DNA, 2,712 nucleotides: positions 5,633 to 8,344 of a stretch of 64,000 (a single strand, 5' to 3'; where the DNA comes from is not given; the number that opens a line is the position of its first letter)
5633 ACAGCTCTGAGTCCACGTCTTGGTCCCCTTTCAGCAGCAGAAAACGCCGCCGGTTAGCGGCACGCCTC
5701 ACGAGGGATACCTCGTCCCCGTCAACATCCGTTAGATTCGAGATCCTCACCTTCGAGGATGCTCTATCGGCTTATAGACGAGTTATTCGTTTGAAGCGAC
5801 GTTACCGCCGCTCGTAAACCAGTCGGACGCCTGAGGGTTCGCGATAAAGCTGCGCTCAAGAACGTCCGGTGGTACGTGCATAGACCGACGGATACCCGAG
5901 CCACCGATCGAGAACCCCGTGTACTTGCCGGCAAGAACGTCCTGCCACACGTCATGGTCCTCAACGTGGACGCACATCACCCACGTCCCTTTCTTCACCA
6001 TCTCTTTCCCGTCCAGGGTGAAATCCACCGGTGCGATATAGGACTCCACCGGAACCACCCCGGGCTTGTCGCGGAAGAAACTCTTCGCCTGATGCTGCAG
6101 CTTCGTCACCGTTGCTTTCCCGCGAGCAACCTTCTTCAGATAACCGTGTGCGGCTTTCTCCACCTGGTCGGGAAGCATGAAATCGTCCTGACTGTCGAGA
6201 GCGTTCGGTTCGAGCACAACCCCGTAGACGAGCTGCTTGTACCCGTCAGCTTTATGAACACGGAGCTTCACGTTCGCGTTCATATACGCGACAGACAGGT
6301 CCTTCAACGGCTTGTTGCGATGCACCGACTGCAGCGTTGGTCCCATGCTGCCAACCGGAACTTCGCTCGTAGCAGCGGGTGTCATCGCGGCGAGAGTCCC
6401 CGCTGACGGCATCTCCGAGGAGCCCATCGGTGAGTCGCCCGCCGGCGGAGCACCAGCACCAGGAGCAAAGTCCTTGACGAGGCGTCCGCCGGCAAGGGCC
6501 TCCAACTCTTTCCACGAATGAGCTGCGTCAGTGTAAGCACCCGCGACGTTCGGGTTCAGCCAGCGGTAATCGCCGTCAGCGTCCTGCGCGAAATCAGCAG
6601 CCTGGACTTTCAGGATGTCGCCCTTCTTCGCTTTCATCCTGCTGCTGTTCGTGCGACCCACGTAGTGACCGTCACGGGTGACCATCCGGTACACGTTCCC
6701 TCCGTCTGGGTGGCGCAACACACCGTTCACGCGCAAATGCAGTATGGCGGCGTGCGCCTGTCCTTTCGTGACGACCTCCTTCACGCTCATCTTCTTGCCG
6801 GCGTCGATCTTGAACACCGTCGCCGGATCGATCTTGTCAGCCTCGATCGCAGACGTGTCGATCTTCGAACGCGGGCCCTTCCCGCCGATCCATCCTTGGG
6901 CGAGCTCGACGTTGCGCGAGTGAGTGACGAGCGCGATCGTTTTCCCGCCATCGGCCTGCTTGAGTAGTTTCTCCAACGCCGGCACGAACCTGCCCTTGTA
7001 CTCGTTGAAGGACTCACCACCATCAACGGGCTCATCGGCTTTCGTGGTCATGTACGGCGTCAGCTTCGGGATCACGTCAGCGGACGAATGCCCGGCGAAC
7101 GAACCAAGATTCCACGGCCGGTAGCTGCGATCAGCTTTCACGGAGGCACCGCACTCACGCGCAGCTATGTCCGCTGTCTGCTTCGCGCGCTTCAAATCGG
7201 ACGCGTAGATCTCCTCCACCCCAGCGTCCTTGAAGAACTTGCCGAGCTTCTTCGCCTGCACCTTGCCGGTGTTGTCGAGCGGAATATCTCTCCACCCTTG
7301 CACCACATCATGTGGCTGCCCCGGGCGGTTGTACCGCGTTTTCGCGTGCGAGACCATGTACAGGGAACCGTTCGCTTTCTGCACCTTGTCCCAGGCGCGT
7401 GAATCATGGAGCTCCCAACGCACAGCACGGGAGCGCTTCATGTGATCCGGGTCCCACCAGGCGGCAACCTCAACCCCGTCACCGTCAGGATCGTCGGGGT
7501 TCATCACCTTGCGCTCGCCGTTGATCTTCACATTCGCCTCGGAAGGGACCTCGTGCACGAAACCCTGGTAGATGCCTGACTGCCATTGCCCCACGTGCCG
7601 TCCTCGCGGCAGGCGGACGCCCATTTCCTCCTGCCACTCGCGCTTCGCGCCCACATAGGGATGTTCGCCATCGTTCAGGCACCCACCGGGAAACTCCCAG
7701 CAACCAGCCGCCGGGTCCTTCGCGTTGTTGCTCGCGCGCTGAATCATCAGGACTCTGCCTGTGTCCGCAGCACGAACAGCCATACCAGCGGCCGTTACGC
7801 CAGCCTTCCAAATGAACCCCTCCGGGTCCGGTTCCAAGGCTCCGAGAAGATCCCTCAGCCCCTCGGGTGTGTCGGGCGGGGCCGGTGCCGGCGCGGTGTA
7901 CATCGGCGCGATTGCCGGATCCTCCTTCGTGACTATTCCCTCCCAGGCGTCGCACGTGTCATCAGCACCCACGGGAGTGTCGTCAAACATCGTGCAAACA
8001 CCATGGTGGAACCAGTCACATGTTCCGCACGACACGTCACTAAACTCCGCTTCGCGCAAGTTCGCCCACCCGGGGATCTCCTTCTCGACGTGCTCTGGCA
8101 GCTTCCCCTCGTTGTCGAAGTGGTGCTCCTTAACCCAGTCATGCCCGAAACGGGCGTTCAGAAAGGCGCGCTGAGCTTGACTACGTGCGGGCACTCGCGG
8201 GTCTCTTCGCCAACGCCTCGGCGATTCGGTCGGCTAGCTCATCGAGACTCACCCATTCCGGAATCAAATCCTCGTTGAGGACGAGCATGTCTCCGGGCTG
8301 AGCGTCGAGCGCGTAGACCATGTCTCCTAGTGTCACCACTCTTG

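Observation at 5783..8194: ADP-ribose-processing cargo (NUDIX + histidine phosphatase) fused to the prohead protease, so probably packaged in the virion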

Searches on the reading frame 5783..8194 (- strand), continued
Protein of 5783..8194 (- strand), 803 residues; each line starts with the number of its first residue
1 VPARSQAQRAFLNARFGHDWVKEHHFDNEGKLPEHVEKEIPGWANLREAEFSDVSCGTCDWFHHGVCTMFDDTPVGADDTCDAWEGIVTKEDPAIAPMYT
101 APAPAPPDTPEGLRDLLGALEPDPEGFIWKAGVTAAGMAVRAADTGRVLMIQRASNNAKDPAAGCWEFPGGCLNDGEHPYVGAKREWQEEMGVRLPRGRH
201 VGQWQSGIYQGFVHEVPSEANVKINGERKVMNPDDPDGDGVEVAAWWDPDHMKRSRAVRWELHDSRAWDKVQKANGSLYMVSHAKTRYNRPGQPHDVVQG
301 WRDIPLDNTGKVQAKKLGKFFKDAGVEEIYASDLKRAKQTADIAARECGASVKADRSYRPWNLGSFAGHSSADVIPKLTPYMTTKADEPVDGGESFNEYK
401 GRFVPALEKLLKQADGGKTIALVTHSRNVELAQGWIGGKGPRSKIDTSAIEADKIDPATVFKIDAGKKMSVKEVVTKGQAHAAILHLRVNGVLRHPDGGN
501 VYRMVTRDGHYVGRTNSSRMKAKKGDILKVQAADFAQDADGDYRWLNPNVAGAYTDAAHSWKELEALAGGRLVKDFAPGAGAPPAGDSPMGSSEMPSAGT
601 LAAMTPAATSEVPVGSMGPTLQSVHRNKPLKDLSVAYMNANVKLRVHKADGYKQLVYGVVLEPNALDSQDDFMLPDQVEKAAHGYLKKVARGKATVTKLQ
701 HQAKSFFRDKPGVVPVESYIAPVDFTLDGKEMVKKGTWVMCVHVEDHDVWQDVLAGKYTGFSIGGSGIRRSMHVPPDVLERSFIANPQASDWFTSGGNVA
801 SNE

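Call 67: find_encoding_contigs(protein=P0054, flank=6000, max_places=1)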
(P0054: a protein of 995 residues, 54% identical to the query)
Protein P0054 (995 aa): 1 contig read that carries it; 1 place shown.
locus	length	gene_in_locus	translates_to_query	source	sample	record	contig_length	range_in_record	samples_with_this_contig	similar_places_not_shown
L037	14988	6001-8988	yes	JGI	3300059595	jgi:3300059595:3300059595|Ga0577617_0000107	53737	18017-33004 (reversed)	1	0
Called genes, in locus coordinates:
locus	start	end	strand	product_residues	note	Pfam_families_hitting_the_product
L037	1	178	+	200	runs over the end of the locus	-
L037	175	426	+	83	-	-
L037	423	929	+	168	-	-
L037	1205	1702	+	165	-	PF01844:HNH (weak), PF14279:HNH_5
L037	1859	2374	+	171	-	PF13022:HTH_Tnp_1_2 (weak)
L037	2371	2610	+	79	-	-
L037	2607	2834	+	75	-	-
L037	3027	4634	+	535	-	-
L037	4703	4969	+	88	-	-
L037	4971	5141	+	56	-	-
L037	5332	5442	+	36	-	-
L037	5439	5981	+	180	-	-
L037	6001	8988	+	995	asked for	PF04860:Phage_portal, PF00300:His_Phos_1, PF00293:NUDIX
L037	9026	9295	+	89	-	-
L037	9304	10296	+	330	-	-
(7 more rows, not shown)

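Call 71: fold_search(model_id=the predicted structure, library=viral)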
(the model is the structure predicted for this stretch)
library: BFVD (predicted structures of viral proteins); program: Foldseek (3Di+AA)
matches with E <= 10: 323; with E <= 0.001: 89
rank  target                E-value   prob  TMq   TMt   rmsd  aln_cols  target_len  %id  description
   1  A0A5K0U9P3            6.2e-10  1.00  0.20  0.30   5.8       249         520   17  Histidine phosphatase family protein [Yasminevirus sp. GU-2018]
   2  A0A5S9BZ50            4.5e-09  1.00  0.19  0.58   6.0       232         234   15  Histidine phosphatase [Tenacibaculum phage PTm1]
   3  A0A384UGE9            6.2e-09  1.00  0.14  0.40  10.2       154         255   27  (no name in the UniProt tables at hand)
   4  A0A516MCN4            1.0e-08  1.00  0.14  0.12   4.0       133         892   41  (no name in the UniProt tables at hand)
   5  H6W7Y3                1.2e-07  1.00  0.13  0.50  17.8       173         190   19  Phage-like element PBSX protein XkdF domain-containing protein [Escherichia phage FV3]
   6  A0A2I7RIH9            1.9e-07  1.00  0.14  0.57  16.1       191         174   18  (no name in the UniProt tables at hand)
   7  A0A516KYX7            2.2e-07  1.00  0.13  0.13   3.7       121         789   40  (no name in the UniProt tables at hand)
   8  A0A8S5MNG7            3.4e-07  1.00  0.13  0.15  29.8       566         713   14  NUDIX hydrolase [Siphoviridae sp. ctxc31]
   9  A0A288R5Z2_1          4.8e-07  1.00  0.15  0.13  24.2       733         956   12  Coat protein [Pterostylis sanguinea virus A]
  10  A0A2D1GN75            8.0e-07  1.00  0.14  0.35  21.9       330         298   17  (no name in the UniProt tables at hand)
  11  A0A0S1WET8            9.4e-07  1.00  0.14  0.32  26.6       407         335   17  (no name in the UniProt tables at hand)
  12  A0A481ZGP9            1.0e-06  1.00  0.13  0.62   4.1       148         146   22  NUDIX domain protein [Pithovirus LCPAC406]
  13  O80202                1.1e-06  1.00  0.12  0.27   8.2       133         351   26  Structural protein [Methanobacterium phage psiM2]
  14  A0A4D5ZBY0            1.2e-06  1.00  0.14  0.52   4.3       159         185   24  NUDIX hydrolase domain protein [Burkholderia phage BcepSaruman]
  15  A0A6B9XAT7            1.4e-06  1.00  0.13  0.67   2.5       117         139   21  Phage-like element PBSX protein XkdF domain-containing protein [Escherichia phage navn]
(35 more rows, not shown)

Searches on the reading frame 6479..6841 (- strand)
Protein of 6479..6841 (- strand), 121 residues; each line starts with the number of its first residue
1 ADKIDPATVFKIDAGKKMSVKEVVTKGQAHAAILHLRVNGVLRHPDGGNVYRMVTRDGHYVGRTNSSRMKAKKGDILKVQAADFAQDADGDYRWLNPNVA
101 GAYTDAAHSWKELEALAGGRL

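Call 53: predict_structure(alignment_id=A3)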
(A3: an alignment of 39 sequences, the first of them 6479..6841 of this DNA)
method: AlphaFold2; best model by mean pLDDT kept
length: 121 residues; sequences in the alignment: 39
mean_pLDDT: 76.3   pTM: 0.57
mean pLDDT of the five models: 76.3, 76.2, 76.0, 75.1, 72.9
residues with pLDDT >= 90: 35; 70-90: 52; 50-70: 17; < 50: 17
segments of 3 or more residues with pLDDT < 50: 1-7, 24-28
pLDDT, mean of each block of 10 residues (from residue 1): 46 53 51 88 94 89 91 91 78 82 78 76 57
secondary structure, 60 per line:
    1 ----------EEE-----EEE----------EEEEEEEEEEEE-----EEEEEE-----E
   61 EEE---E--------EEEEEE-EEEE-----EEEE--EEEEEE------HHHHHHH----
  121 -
elements in order: E11-13 E19-21 E32-43 E49-54 E60-63 E76-81 E83-86 E92-95 E98-103 H110-116

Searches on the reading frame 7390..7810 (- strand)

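Call 79: search_protein_families(library=phrogs, proteins=[window:7390-7810:-], max_evalue=0.001)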
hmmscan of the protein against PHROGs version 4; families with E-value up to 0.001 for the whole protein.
window:7390-7810:- (140 aa): 5 families
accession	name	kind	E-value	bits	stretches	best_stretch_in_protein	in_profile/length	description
phrog_1198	-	other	4.1e-14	53.9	1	7-127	39-153/253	MutT/NUDIX hydrolase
phrog_1185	-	other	1.6e-05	25.5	1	32-65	175-208/301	nudix hydrolase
phrog_6216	-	unknown function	0.00011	22.1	1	8-95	5-82/545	-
phrog_25541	-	unknown function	0.00034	21.2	1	8-80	68-140/210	-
phrog_15528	-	head and packaging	0.00072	19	1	5-69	515-576/794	portal protein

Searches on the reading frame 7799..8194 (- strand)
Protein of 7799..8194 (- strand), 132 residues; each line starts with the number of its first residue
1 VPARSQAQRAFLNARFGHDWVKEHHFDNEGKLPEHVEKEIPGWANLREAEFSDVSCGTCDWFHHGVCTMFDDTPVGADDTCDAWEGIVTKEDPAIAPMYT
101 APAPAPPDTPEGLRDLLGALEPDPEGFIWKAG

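Call 15: search_protein_families(library=pfam, proteins=[window:7799-8194:-], max_evalue=10)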
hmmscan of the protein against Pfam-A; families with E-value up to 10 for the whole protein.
seq(132 aa): 0 families
